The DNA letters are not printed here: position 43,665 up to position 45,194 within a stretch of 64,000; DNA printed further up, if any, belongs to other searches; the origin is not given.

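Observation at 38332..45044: Two paralogous zinc-ribbon NDP-hexose C-methyltransferase-family genes in an archaeal glycan locus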

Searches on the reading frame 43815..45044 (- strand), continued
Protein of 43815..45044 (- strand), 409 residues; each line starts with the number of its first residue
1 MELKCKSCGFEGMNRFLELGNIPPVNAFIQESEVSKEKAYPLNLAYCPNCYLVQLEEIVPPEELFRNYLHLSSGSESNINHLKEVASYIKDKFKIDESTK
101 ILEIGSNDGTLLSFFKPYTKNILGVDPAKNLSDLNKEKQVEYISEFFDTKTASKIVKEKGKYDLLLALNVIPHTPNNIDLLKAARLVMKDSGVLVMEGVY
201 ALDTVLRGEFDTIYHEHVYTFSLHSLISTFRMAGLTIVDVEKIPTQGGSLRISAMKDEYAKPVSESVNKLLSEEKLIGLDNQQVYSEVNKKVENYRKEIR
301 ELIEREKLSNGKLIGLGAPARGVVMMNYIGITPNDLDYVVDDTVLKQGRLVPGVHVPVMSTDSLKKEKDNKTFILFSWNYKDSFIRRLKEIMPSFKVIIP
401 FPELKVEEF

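Call 36: find_encoding_contigs(protein=P0082, flank=7000, max_places=1)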
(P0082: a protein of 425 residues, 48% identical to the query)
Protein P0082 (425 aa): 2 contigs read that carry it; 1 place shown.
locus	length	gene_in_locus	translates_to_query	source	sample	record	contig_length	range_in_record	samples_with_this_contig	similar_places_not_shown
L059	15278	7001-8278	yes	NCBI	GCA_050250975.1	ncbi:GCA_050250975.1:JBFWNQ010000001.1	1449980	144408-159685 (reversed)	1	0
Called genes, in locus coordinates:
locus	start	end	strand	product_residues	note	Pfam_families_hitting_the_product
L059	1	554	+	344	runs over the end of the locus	PF01370:Epimerase, PF02719:Polysacc_synt_2, PF04321:RmlD_sub_bind, PF01073:3Beta_HSD, PF07993:NAD_binding_4 (weak), PF16363:GDP_Man_Dehyd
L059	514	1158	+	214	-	PF09335:VTT_dom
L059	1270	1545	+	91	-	-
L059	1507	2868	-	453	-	-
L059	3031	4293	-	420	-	-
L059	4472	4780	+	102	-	-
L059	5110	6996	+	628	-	PF01073:3Beta_HSD, PF01370:Epimerase, PF02719:Polysacc_synt_2 (weak), PF04321:RmlD_sub_bind, PF05368:NmrA (weak), PF13460:NAD_binding_10, PF16363:GDP_Man_Dehyd, PF00535:Glycos_transf_2, +1 more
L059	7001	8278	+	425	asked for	PF08421:Methyltransf_13, PF13489:Methyltransf_23, PF08241:Methyltransf_11, PF08242:Methyltransf_12, PF13649:Methyltransf_25 (weak), PF08484:Methyltransf_14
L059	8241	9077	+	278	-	PF01370:Epimerase, PF02719:Polysacc_synt_2 (faint), PF04321:RmlD_sub_bind, PF16363:GDP_Man_Dehyd, PF07993:NAD_binding_4 (weak)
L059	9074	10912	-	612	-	-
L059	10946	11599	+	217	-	PF23914:TPR_CcmH_CycH (faint), PF13432:TPR_16 (weak), PF17874:TPR_MalT (weak), PF13424:TPR_12, PF12895:ANAPC3, PF13371:TPR_9 (weak), PF13424:TPR_12 (weak), PF21033:RMD1-3 (weak), +13 more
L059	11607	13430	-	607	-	PF02366:PMT, PF13231:PMT_2 (weak)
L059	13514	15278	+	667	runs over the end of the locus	PF13424:TPR_12 (faint), PF13428:TPR_14 (faint), PF14559:TPR_19 (faint), PF23914:TPR_CcmH_CycH (faint), PF07719:TPR_2 (faint), PF13431:TPR_17 (faint), PF25062:ARM_TT21_N (faint), PF00515:TPR_1 (faint), +2 more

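Call 37: find_encoding_contigs(protein=P0072, flank=7000, max_places=1)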
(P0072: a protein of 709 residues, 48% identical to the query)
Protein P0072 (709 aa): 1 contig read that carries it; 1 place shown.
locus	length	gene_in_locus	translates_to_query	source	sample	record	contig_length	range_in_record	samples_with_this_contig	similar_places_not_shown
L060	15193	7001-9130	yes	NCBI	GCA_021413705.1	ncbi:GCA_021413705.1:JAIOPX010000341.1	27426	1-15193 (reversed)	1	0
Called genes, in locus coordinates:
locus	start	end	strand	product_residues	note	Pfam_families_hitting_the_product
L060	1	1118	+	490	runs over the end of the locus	PF00578:AhpC-TSA, PF02630:SCO1-SenC (faint), PF08534:Redoxin, PF13905:Thioredoxin_8 (weak)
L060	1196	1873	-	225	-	PF01325:Fe_dep_repress, PF02742:Fe_dep_repr_C, PF04023:FeoA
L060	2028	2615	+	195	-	PF01965:DJ-1_PfpI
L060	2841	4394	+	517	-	PF02366:PMT, PF13231:PMT_2 (weak)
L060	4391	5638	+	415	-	-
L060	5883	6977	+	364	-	PF01370:Epimerase, PF02719:Polysacc_synt_2 (weak), PF04321:RmlD_sub_bind, PF05368:NmrA (weak), PF01073:3Beta_HSD, PF07993:NAD_binding_4 (faint), PF13460:NAD_binding_10, PF16363:GDP_Man_Dehyd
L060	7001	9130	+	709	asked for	PF00535:Glycos_transf_2, PF08421:Methyltransf_13, PF13489:Methyltransf_23, PF13847:Methyltransf_31 (weak), PF08241:Methyltransf_11, PF08242:Methyltransf_12, PF13649:Methyltransf_25, PF08484:Methyltransf_14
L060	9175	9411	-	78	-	-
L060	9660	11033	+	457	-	PF01554:MatE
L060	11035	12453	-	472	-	-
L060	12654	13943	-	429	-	PF03702:AnmK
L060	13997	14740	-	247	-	PF07722:Peptidase_C26, PF00117:GATase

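Call 38: find_encoding_contigs(protein=P0110, flank=7000, max_places=1)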
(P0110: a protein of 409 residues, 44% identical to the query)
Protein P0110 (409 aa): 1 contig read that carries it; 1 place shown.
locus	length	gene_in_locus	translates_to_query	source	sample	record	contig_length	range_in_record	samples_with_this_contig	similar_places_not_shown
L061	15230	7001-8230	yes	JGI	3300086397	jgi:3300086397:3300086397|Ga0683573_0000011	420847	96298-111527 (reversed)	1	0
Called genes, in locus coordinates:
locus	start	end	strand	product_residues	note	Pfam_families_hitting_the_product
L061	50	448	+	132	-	-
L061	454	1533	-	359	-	-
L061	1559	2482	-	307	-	-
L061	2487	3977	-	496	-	PF19577:DcaP (weak)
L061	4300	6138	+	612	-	PF28386:BfoA_C (weak)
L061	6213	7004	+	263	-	PF00535:Glycos_transf_2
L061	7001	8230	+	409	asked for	PF08421:Methyltransf_13, PF13489:Methyltransf_23, PF08241:Methyltransf_11, PF08242:Methyltransf_12, PF13649:Methyltransf_25 (weak), PF08484:Methyltransf_14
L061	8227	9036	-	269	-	-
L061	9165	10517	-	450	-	PF04773:FecR (faint), PF07719:TPR_2 (faint), PF13174:TPR_6 (faint)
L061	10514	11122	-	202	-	PF04542:Sigma70_r2, PF08281:Sigma70_r4_2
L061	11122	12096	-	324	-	-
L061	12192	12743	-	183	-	PF04542:Sigma70_r2, PF08281:Sigma70_r4_2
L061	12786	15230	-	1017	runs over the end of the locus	PF00873:ACR_tran, PF02355:SecD_SecF_C (faint)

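Call 51: search_solved_structures(query=window:43815-45044:-, max_evalue=1e-40, show_alignments=4)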
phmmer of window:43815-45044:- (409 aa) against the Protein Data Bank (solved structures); distinct sequences matched with E-value up to 1e-40: 10.
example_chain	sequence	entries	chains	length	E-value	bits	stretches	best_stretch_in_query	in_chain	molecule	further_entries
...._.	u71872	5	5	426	7.5e-69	235.6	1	4-402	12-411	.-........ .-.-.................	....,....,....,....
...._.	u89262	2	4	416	2.1e-55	191.3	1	4-405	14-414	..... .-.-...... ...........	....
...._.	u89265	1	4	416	7.1e-54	186.3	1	4-392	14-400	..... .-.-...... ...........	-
3ndi_A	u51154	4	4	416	7.9e-50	173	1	4-392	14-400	Methyltransferase | TcaB9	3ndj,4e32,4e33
4e31_A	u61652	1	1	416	1.6e-49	172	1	4-392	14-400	TcaB9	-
4e2y_A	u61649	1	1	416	2.1e-49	171.6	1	4-392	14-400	TcaB9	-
4e2x_A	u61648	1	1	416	2.8e-49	171.2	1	4-392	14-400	TcaB9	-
4e2w_A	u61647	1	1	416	7.4e-49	169.8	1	4-392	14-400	TcaB9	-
4e2z_A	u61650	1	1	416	7.5e-49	169.8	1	4-392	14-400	TcaB9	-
4e30_A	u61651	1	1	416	1.9e-48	168.4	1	4-392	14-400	TcaB9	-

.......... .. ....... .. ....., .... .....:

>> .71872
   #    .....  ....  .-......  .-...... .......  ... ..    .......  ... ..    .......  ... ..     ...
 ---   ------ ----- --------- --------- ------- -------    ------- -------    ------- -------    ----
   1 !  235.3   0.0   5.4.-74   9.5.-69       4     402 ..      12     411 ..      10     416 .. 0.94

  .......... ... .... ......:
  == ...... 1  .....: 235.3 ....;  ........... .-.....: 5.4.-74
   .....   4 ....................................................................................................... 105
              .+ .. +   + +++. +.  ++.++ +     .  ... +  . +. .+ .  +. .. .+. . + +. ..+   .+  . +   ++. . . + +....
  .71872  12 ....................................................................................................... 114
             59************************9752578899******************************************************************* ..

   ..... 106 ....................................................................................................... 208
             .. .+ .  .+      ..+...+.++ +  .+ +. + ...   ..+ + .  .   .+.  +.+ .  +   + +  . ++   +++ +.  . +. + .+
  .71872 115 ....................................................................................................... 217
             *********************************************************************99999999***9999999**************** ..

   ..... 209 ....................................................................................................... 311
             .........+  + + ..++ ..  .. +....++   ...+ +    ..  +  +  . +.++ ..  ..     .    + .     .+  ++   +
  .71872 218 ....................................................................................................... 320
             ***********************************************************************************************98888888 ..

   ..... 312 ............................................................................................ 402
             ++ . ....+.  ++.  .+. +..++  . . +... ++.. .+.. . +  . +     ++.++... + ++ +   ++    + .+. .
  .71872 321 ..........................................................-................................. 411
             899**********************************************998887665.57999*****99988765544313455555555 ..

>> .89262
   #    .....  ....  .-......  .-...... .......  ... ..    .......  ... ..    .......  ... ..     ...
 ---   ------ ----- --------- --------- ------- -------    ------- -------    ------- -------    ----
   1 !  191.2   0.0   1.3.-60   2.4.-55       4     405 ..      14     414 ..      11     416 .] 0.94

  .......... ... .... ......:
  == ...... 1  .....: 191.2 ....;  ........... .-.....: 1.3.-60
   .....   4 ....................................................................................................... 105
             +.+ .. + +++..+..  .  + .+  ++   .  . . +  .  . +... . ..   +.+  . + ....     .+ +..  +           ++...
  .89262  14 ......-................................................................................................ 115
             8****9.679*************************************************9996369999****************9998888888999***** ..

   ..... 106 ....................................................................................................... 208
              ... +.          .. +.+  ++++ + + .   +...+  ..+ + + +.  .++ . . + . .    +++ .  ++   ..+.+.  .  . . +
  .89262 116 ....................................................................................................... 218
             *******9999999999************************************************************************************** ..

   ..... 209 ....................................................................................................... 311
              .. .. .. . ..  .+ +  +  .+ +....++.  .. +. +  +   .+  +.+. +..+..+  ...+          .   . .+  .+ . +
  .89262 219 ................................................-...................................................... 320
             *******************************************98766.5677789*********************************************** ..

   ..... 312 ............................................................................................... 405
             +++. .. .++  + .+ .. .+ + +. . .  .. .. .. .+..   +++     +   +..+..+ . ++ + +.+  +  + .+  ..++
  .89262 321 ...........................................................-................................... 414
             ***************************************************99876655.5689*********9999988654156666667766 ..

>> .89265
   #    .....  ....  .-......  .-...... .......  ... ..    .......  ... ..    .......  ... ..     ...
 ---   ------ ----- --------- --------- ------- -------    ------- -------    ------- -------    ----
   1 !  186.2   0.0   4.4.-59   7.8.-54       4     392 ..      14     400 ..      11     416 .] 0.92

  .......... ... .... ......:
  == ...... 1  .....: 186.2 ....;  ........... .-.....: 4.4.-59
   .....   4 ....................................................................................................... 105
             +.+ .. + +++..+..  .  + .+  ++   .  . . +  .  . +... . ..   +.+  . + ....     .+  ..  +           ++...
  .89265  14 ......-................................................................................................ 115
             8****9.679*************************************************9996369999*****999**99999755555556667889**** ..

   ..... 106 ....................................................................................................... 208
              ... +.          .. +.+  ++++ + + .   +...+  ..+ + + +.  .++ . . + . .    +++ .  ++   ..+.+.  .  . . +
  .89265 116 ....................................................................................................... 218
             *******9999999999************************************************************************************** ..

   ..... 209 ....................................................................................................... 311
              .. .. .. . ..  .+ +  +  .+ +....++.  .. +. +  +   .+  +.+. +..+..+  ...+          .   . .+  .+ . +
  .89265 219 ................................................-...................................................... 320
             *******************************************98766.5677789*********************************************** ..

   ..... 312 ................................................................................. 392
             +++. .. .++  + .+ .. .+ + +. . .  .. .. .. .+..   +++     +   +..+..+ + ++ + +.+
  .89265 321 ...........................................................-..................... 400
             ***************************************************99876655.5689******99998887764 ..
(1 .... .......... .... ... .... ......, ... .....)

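Call 64: find_encoding_contigs(protein=P0074, flank=6000, max_places=1)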
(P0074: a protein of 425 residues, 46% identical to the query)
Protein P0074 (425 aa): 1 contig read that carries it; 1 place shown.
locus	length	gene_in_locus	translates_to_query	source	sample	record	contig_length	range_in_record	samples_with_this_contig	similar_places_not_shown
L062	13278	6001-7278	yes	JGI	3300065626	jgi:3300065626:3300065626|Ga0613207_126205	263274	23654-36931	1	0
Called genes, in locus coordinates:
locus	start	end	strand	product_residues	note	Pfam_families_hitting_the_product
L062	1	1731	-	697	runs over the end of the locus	-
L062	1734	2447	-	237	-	PF13489:Methyltransf_23, PF08241:Methyltransf_11, PF08242:Methyltransf_12, PF01209:Ubie_methyltran, PF13649:Methyltransf_25, PF13847:Methyltransf_31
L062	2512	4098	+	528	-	-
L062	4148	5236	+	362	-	PF04321:RmlD_sub_bind, PF05368:NmrA (weak), PF01073:3Beta_HSD, PF01370:Epimerase, PF02719:Polysacc_synt_2, PF07993:NAD_binding_4 (faint), PF13460:NAD_binding_10, PF16363:GDP_Man_Dehyd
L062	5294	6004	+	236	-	PF00535:Glycos_transf_2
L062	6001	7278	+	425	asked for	PF08421:Methyltransf_13, PF13489:Methyltransf_23, PF13649:Methyltransf_25 (weak), PF08241:Methyltransf_11 (weak), PF08242:Methyltransf_12, PF08484:Methyltransf_14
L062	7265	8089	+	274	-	PF01370:Epimerase, PF04321:RmlD_sub_bind, PF16363:GDP_Man_Dehyd, PF07993:NAD_binding_4 (weak)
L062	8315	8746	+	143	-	PF14667:Polysacc_synt_C (weak), PF00190:Cupin_1 (weak), PF07883:Cupin_2 (weak)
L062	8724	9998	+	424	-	PF08421:Methyltransf_13, PF13489:Methyltransf_23, PF08241:Methyltransf_11 (faint), PF08242:Methyltransf_12, PF08484:Methyltransf_14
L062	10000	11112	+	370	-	PF01073:3Beta_HSD, PF01370:Epimerase, PF02719:Polysacc_synt_2 (faint), PF16363:GDP_Man_Dehyd, PF07993:NAD_binding_4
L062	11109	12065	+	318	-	PF01408:GFO_IDH_MocA, PF22725:GFO_IDH_MocA_C3, PF02894:GFO_IDH_MocA_C (weak)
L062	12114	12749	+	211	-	PF13563:2_5_RNA_ligase2 (weak)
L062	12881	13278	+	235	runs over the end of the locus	-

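Call 65: find_encoding_contigs(protein=P0102, flank=6000, max_places=1)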
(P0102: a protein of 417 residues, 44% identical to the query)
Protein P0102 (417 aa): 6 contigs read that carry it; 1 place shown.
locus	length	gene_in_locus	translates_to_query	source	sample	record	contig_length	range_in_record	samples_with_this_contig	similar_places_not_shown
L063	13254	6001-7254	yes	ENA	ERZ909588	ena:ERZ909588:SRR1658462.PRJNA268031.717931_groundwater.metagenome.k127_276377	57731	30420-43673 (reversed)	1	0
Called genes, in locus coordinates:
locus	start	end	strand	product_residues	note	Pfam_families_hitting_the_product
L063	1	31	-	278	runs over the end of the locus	PF07238:PilZ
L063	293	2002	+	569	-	PF01391:Collagen, PF13884:Peptidase_S74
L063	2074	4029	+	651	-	PF13432:TPR_16 (faint), PF23914:TPR_CcmH_CycH (faint), PF07719:TPR_2 (faint), PF13431:TPR_17 (faint), PF14559:TPR_19 (faint)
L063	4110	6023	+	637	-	PF01073:3Beta_HSD, PF01370:Epimerase, PF02719:Polysacc_synt_2 (faint), PF04321:RmlD_sub_bind, PF07993:NAD_binding_4 (faint), PF13460:NAD_binding_10, PF16363:GDP_Man_Dehyd, PF00535:Glycos_transf_2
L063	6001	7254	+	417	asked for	PF08421:Methyltransf_13, PF08241:Methyltransf_11 (faint), PF13489:Methyltransf_23, PF08242:Methyltransf_12, PF08484:Methyltransf_14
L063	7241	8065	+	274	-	PF01370:Epimerase, PF04321:RmlD_sub_bind, PF16363:GDP_Man_Dehyd, PF01073:3Beta_HSD (weak), PF02719:Polysacc_synt_2 (weak), PF07993:NAD_binding_4 (weak)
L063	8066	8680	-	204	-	-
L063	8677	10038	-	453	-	PF07676:PD40 (faint), PF26549:Tricorn_N (faint), PF26550:Tricorn_2nd (faint)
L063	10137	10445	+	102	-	-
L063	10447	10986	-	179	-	PF03061:4HBT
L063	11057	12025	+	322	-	PF00892:EamA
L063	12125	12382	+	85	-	-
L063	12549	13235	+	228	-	PF00574:CLP_protease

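Call 66: find_encoding_contigs(protein=P0089, flank=6000, max_places=1)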
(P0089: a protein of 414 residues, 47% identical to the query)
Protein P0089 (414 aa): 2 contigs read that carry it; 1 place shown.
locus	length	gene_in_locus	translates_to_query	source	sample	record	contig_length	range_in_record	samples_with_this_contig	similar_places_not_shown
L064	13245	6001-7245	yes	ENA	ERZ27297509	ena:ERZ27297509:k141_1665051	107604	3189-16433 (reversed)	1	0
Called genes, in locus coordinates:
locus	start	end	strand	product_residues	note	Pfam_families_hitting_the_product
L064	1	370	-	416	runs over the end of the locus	PF00465:Fe-ADH, PF13685:Fe-ADH_2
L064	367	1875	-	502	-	PF00370:FGGY_N, PF02782:FGGY_C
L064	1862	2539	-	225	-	-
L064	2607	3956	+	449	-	PF00324:AA_permease, PF13520:AA_permease_2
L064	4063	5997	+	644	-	PF01073:3Beta_HSD, PF01370:Epimerase, PF02719:Polysacc_synt_2, PF04321:RmlD_sub_bind, PF05368:NmrA (weak), PF13460:NAD_binding_10, PF16363:GDP_Man_Dehyd, PF00535:Glycos_transf_2, +1 more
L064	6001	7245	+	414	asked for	PF08421:Methyltransf_13, PF13489:Methyltransf_23, PF08003:Methyltransf_9 (weak), PF08241:Methyltransf_11, PF08242:Methyltransf_12, PF13649:Methyltransf_25, PF08484:Methyltransf_14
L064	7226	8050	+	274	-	PF01370:Epimerase, PF04321:RmlD_sub_bind, PF16363:GDP_Man_Dehyd, PF01073:3Beta_HSD (weak), PF02719:Polysacc_synt_2 (weak)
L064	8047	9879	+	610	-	PF02366:PMT, PF13231:PMT_2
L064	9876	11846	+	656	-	PF13431:TPR_17 (faint), PF12895:ANAPC3 (faint), PF13414:TPR_11 (faint), PF13424:TPR_12 (faint), PF13432:TPR_16 (faint), PF14559:TPR_19 (faint), PF23914:TPR_CcmH_CycH (faint), PF00515:TPR_1 (faint), +4 more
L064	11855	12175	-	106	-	-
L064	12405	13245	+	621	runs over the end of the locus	-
